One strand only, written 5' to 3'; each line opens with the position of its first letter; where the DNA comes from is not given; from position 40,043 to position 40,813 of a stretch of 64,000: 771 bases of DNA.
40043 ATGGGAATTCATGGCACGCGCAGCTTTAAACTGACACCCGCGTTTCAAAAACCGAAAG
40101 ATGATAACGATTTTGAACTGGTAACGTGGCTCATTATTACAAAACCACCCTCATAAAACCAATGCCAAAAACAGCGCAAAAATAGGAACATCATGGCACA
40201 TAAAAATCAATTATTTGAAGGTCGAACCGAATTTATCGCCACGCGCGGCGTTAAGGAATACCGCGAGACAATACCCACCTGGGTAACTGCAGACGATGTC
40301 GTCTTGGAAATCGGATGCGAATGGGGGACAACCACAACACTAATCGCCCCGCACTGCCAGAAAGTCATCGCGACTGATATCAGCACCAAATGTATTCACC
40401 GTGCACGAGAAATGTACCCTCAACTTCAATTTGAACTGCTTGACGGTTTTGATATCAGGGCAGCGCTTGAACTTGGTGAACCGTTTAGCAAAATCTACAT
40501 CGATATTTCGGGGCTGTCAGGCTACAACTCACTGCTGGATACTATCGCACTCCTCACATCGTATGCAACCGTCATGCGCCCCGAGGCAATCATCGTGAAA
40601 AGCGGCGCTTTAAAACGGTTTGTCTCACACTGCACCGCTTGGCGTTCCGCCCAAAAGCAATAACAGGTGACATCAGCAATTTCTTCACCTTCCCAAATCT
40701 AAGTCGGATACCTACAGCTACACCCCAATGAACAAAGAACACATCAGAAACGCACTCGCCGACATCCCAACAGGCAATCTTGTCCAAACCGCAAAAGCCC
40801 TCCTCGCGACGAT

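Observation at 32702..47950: Candidate new defense or epigenetic locus: PLD-SNF2 fusion, small MTase-fold protein, and three tandem PglX/DrmMI-like adenine-MTase paralogs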

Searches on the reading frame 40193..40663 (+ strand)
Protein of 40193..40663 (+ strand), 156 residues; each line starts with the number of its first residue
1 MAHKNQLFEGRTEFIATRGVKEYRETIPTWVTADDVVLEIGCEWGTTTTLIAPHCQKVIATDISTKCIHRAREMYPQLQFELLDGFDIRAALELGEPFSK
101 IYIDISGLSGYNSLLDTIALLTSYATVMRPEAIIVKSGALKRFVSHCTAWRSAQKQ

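Call 4: search_protein_families(library=pfam, proteins=[window:40193-40663:+], max_evalue=0.01)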
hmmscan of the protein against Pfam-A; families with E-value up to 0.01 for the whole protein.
window:40193-40663:+ (156 aa): 6 families
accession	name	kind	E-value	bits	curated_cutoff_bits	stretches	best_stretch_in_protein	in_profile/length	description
PF13649.12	Methyltransf_25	-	3e-06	28.2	27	1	37-88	1-58/97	Methyltransferase domain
PF08242.18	Methyltransf_12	-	9.8e-06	26.7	30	1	38-90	1-55/98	Methyltransferase domain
PF05401.17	NodS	-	0.00031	21.1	24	1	37-74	47-84/201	Nodulation protein S (NodS)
PF08241.18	Methyltransf_11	-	0.00063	20.8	21.2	1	38-83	1-44/95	Methyltransferase domain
PF13489.12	Methyltransf_23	-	0.0034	17.6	27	1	32-134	21-114/164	Methyltransferase domain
PF13847.12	Methyltransf_31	-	0.0043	17.2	27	1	34-135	4-108/145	Methyltransferase domain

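Call 5: search_protein_families(library=padloc, proteins=[window:40193-40663:+], max_evalue=0.01)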
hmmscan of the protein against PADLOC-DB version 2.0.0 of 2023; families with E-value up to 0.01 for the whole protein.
window:40193-40663:+ (156 aa): 1 family
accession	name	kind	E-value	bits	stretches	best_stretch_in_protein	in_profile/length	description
PDLC04134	mad2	-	3.9e-09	33.9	1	32-135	290-393/492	mads_2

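Call 36: search_protein_families(library=ncbifam, proteins=[window:40193-40663:+], max_evalue=0.001)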
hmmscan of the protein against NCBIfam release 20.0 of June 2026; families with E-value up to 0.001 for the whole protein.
window:40193-40663:+ (156 aa): 4 families
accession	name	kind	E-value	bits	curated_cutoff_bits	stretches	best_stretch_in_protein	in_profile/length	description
NF041650.1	nod_mtase_NodS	equivalog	9.5e-06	25.4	300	1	37-74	42-79/190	nodulation methyltransferase NodS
NF043040.1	corrin_prot_MT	hypoth_equivalog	9.5e-06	25.2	180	1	20-77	27-85/216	corrinoid protein-associated methyltransferase CpaM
TIGR04345.1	ovoA_Cterm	equivalog_domain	0.00067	19.2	170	1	35-75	43-83/242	putative 4-mercaptohistidine N1-methyltransferase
TIGR02021.1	BchM-ChlM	equivalog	0.00067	19.1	158.9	1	19-78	36-99/218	magnesium protoporphyrin IX methyltransferase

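Call 70: find_homologous_proteins(query=window:40193-40663:+, max_evalue=0.001)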
Query window:40193-40663:+ (156 aa): 1023 proteins with E <= 0.001 among 1055 candidates; the best 120 are listed.
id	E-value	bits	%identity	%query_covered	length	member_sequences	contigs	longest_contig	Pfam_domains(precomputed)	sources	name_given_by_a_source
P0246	2.2e-99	348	100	100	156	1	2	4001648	PF13649.13,PF08242.19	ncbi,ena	-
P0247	7.3e-86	304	88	97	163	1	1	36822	PF13847.13,PF13489.13,PF13649.13,PF08241.19,PF08242.19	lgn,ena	-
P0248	4.3e-85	301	85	99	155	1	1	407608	PF13489.13,PF13649.13,PF08242.19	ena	-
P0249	1.6e-84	299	85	99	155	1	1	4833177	PF13489.13,PF13649.13,PF08242.19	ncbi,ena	-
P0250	1.6e-84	299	85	99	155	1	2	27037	PF13489.13,PF13649.13,PF08242.19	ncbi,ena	-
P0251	5.4e-83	294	83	100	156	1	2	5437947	PF13649.13,PF08242.19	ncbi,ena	-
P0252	4.0e-81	288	81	100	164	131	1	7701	PF13489.13,PF13649.13,PF08242.19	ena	-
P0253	4.3e-81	288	80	100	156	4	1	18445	PF13847.13,PF13489.13,PF13649.13,PF08241.19,PF08242.19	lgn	-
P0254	1.5e-80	286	82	100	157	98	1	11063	PF13847.13,PF13489.13,PF13649.13,PF08241.19,PF08242.19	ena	-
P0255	1.0e-79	284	77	99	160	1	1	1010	PF13649.13,PF08242.19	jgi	jgi:hypothetical protein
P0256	1.3e-79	283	83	97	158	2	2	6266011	PF13489.13,PF13649.13,PF08242.19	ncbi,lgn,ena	-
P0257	1.7e-79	283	80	99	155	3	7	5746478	PF13489.13,PF13649.13,PF08241.19,PF08242.19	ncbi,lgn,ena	-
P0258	3.0e-79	282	79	100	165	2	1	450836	PF13649.13,PF08242.19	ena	-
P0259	3.2e-79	282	79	99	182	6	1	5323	PF13489.13,PF13649.13,PF08242.19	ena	-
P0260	6.9e-79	281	78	100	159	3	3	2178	PF13489.13,PF13649.13,PF08241.19,PF08242.19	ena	-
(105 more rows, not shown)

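Call 72: find_encoding_contigs(protein=P0249, flank=8000, max_places=2)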
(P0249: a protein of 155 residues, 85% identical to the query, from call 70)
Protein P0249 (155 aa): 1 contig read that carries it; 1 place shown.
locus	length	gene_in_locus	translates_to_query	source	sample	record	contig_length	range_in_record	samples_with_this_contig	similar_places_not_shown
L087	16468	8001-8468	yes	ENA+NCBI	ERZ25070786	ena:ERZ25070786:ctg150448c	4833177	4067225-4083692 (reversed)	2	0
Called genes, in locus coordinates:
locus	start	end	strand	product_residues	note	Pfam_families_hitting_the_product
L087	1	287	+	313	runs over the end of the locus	-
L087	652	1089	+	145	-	PF00571:CBS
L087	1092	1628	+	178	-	PF00571:CBS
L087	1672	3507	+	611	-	PF01558:POR, PF01855:POR_N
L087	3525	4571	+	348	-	PF02775:TPP_enzyme_C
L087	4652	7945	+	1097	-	PF00270:DEAD (faint), PF13091:PLDc_2, PF00176:SNF2-rel_dom, PF04851:ResIII, PF00271:Helicase_C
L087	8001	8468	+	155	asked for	PF13489:Methyltransf_23 (weak), PF08242:Methyltransf_12 (weak), PF13649:Methyltransf_25 (weak)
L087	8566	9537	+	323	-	-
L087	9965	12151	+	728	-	PF07669:Eco57I, PF02384:N6_Mtase (weak), PF12950:TaqI_C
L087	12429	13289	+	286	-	PF08867:FRG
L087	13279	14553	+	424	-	-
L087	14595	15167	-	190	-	PF20581:DUF6785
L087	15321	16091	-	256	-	PF00970:FAD_binding_6, PF00175:NAD_binding_1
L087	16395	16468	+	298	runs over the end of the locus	PF14100:DUF6807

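Call 73: find_encoding_contigs(protein=P0251, flank=8000, max_places=2)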
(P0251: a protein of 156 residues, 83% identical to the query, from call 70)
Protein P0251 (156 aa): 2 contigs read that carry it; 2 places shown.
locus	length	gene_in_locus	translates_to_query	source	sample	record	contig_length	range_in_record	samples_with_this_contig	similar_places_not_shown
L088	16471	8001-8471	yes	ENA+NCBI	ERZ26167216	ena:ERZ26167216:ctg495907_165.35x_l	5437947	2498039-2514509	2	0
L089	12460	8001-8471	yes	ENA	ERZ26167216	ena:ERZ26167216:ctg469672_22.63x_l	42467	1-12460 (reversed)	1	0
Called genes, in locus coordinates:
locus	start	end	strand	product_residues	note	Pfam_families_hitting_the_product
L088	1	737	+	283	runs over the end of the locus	-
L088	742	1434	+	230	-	-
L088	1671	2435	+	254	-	PF13489:Methyltransf_23, PF13847:Methyltransf_31, PF08241:Methyltransf_11, PF08242:Methyltransf_12, PF13649:Methyltransf_25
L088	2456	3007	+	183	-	PF01636:APH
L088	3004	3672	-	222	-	PF13358:DDE_3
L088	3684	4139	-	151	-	PF13384:HTH_23 (faint), PF13551:HTH_29 (weak), PF13565:HTH_32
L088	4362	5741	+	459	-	PF13701:DDE_Tnp_1_4, PF01609:DDE_Tnp_1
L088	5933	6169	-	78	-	-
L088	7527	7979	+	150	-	PF02371:Transposase_20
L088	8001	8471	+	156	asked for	PF08242:Methyltransf_12 (weak), PF13649:Methyltransf_25 (weak)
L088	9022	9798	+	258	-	PF00795:CN_hydrolase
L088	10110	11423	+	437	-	-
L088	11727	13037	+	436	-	PF12740:PETase (faint)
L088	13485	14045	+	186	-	PF08241:Methyltransf_11, PF08242:Methyltransf_12, PF13489:Methyltransf_23 (weak), PF13649:Methyltransf_25, PF13847:Methyltransf_31 (weak)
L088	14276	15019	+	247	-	PF01209:Ubie_methyltran, PF13489:Methyltransf_23, PF05175:MTS (weak), PF06325:PrmA (weak), PF13847:Methyltransf_31, PF08241:Methyltransf_11, PF08242:Methyltransf_12, PF13649:Methyltransf_25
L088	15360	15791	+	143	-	PF00583:Acetyltransf_1, PF13302:Acetyltransf_3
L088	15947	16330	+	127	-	PF01361:Tautomerase (faint), PF14552:Tautomerase_2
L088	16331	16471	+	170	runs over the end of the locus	-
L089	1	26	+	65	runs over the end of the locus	-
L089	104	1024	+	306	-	PF01636:APH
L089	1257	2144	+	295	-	PF01636:APH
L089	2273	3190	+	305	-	PF13508:Acetyltransf_7 (faint), PF14542:Acetyltransf_CG (faint), PF00583:Acetyltransf_1 (weak)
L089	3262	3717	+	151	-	PF13384:HTH_23 (faint), PF13551:HTH_29 (weak), PF13565:HTH_32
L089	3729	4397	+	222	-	PF13358:DDE_3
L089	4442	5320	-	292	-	PF13358:DDE_3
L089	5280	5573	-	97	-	PF13565:HTH_32 (faint), PF13384:HTH_23, PF13551:HTH_29, PF13518:HTH_28 (weak)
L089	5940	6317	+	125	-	PF00903:Glyoxalase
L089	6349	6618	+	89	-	-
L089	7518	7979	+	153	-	PF02371:Transposase_20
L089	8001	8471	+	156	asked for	PF08242:Methyltransf_12 (weak), PF13649:Methyltransf_25 (weak)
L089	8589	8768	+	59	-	PF16277:DUF4926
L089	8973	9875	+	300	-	PF01636:APH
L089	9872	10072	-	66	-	-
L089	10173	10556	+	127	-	PF00903:Glyoxalase, PF12681:Glyoxalase_2 (faint)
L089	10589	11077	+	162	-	-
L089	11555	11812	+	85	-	-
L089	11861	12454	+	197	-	-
